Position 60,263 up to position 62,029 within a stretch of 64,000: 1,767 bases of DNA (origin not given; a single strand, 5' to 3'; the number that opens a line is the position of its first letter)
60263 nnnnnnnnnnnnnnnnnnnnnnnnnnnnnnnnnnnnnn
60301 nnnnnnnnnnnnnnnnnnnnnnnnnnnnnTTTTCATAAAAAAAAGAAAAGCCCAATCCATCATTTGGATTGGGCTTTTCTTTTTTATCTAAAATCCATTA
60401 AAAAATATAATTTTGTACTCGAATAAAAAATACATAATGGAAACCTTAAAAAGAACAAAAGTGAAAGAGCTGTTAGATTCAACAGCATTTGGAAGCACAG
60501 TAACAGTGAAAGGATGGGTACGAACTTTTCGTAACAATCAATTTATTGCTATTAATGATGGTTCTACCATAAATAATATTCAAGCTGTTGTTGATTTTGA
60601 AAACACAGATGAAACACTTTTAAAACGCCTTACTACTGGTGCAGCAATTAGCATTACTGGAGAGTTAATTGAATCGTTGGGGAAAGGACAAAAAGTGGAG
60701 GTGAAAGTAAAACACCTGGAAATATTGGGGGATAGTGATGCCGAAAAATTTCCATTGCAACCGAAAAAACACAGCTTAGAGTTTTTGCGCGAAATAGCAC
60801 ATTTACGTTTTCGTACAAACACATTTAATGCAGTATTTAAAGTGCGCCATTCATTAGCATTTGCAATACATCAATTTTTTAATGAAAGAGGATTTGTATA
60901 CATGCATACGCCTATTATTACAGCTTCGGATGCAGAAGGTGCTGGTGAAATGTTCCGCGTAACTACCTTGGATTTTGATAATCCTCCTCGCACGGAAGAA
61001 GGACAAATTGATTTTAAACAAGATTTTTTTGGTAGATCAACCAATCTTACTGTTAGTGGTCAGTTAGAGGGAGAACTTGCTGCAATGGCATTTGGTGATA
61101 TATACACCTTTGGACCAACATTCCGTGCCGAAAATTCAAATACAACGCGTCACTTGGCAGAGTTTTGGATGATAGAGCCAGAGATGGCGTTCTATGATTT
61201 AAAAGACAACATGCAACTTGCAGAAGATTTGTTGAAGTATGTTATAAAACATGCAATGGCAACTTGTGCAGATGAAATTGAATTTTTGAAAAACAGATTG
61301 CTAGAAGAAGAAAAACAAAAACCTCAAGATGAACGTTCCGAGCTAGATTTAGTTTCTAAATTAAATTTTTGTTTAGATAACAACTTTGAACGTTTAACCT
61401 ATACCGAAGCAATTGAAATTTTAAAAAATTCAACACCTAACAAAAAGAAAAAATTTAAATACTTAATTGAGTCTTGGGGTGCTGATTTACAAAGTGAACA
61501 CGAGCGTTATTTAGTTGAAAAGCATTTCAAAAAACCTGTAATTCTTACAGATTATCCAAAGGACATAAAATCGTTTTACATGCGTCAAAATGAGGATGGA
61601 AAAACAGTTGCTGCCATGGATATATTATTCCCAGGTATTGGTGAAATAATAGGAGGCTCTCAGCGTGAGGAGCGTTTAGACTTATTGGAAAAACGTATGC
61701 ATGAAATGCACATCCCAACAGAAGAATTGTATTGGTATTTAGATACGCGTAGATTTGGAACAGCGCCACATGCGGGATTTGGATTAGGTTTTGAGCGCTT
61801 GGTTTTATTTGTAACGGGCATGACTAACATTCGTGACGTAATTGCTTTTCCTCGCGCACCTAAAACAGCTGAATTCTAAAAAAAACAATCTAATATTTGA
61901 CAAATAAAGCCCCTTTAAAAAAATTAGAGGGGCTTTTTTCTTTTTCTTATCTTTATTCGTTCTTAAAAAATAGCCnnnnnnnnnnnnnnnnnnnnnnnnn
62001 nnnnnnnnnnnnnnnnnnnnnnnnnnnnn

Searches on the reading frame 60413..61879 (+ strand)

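Call 43: search_protein_families(library=pfam, proteins=[window:60413-61879:+], max_evalue=0.001)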
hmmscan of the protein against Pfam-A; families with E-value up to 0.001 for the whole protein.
window:60413-61879:+ (488 aa): 2 families
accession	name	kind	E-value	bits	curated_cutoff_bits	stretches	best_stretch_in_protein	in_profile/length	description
PF00152.25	tRNA-synt_2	-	6.2e-69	232.8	25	1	127-481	7-306/308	tRNA synthetases class II (D, K and N)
PF01336.31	tRNA_anti-codon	-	4.9e-10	39.6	27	1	30-105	1-75/75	OB-fold nucleic acid binding domain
